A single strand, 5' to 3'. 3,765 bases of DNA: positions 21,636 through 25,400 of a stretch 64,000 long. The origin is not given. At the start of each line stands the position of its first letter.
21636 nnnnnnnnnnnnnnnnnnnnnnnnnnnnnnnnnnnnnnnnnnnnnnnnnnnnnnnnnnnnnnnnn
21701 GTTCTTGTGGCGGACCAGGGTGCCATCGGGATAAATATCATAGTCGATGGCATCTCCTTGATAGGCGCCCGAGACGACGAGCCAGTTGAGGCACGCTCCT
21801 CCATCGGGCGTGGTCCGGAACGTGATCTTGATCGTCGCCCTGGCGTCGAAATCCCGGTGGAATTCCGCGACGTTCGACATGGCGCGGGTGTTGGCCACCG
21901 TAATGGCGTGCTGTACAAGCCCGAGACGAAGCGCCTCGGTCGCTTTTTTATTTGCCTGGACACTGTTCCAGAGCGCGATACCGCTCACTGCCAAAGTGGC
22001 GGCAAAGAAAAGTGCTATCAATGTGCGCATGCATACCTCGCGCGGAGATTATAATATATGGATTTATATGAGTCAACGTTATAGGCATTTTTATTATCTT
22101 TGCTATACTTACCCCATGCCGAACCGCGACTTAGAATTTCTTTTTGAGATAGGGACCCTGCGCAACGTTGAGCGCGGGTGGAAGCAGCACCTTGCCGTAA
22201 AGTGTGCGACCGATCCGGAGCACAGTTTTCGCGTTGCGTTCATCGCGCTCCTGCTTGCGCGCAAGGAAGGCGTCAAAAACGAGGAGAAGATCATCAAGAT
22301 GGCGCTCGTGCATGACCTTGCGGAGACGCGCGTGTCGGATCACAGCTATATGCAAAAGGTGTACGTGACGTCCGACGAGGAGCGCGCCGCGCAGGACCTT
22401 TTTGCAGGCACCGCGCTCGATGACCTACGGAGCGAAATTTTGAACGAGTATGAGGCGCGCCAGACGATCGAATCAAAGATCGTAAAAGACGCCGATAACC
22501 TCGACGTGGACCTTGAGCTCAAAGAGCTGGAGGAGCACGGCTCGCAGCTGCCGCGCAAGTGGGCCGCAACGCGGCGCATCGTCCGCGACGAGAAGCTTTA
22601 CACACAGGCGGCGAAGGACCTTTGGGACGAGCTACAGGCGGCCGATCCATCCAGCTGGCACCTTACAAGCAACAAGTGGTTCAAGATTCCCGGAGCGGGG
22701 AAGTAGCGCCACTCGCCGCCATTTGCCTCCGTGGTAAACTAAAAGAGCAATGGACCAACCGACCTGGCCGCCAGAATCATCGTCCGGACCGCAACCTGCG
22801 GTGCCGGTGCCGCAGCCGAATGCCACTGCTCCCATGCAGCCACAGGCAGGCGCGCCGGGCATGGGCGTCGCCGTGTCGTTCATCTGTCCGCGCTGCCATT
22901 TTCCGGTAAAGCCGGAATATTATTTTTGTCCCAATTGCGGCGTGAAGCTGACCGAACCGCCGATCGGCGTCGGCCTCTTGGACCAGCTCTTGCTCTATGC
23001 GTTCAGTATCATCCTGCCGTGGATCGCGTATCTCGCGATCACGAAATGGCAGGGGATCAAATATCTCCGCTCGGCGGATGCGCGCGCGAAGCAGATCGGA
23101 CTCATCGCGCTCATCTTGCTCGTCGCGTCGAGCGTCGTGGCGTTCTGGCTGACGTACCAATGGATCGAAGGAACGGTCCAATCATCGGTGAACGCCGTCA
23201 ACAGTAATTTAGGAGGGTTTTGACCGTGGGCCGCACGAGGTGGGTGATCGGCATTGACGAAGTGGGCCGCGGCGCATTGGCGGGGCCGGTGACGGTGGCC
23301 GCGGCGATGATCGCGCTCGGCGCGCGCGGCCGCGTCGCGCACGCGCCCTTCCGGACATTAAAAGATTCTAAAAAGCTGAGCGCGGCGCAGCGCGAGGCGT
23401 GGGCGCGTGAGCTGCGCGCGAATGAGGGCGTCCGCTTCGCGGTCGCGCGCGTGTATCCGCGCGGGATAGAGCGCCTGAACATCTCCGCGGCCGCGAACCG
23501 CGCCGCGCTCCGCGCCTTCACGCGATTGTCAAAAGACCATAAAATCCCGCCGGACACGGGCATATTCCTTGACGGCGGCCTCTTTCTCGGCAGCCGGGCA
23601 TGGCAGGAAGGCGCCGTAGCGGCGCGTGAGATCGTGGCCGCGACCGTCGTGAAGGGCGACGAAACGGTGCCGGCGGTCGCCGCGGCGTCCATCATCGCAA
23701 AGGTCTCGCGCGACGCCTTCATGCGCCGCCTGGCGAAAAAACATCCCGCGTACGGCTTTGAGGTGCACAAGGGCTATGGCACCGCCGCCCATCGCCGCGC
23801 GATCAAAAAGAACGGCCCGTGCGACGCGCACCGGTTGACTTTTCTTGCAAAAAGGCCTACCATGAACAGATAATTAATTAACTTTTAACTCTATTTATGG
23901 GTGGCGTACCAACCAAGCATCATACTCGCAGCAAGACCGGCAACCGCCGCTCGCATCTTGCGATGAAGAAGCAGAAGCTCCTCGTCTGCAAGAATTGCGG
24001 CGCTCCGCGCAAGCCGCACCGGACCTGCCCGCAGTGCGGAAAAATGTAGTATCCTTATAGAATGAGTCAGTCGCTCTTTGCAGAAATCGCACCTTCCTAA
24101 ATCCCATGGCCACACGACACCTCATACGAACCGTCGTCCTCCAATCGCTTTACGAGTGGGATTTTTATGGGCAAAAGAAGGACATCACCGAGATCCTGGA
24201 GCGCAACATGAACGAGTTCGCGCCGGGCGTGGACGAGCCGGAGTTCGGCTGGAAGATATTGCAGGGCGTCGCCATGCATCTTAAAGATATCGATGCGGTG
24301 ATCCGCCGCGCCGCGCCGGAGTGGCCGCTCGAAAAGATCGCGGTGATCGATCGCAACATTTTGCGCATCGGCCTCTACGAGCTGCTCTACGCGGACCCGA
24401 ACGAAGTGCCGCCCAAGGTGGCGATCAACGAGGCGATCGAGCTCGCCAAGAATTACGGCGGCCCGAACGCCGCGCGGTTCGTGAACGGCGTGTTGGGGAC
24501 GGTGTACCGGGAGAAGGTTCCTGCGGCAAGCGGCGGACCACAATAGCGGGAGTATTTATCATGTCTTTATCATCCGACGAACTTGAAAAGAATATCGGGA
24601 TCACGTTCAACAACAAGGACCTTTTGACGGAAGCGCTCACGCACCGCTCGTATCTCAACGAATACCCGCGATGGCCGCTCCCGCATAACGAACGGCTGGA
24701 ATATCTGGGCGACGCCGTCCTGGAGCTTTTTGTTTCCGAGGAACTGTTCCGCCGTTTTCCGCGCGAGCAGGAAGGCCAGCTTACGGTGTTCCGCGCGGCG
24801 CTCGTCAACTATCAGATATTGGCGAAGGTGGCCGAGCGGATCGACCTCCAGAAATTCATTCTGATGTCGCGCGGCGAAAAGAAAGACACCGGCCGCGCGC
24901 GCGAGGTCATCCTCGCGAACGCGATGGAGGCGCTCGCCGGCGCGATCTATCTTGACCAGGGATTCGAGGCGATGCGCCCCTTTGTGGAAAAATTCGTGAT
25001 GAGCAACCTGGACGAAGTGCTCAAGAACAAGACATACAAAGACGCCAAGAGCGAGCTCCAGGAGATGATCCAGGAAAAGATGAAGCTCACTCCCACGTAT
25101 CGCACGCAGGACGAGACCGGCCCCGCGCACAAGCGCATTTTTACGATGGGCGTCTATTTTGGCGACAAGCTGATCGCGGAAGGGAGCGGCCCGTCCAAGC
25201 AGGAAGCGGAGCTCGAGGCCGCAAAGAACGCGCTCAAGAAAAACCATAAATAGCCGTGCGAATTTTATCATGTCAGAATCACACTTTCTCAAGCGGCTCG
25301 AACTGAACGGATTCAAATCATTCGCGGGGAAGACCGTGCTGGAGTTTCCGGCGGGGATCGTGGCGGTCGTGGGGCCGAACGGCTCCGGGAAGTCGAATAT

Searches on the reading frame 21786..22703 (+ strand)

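Call 42: search_protein_families(library=pfam, proteins=[window:21786-22703:+], max_evalue=0.001)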
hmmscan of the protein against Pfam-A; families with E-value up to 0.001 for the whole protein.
window:21786-22703:+ (306 aa): 3 families
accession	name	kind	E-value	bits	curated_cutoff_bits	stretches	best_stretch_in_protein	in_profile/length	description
PF13023.12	HD_3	-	1.6e-22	80.6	22.5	1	122-251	1-137/165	HD domain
PF01966.28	HD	-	2.5e-12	47.5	22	1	145-241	3-115/116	HD domain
PF12917.13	YfbR-like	-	2.6e-07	31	25.9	1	118-244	2-140/182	5'-deoxynucleotidase YfbR-like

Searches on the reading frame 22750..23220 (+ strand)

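Call 42: search_protein_families(library=pfam, proteins=[window:22750-23220:+], max_evalue=0.001)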
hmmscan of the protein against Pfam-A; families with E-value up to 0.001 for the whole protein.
window:22750-23220:+ (157 aa): 3 families
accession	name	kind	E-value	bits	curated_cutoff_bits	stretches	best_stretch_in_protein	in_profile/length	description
PF13240.11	Zn_Ribbon_1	-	5.9e-05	23.2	25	1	46-64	2-20/23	zinc-ribbon domain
PF12773.13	DZR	-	0.0001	22.8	27.3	1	46-64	27-45/45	Double zinc ribbon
PF13248.11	Zn_ribbon_3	-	0.00072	19.4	27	0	45-67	4-26/26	zinc-ribbon domain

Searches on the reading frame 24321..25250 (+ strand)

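Call 42: search_protein_families(library=pfam, proteins=[window:24321-25250:+], max_evalue=0.001)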
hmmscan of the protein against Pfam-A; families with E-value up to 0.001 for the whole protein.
window:24321-25250:+ (310 aa): 4 families
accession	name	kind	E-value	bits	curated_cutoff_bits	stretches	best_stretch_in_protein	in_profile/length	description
PF14622.11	Ribonucleas_3_3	-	1.3e-38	132.5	35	1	98-229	1-127/128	Ribonuclease-III-like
PF00636.31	Ribonuclease_3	-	4.3e-26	92.1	27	1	124-214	1-102/102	Ribonuclease III domain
PF00035.32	dsrm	-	1.8e-18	67.3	23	1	242-307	1-65/66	Double-stranded RNA binding motif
PF22935.1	RM44_endonuclase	-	1.6e-06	28.6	27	1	92-208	13-138/139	Large ribosomal subunit protein mL44, endonuclease domain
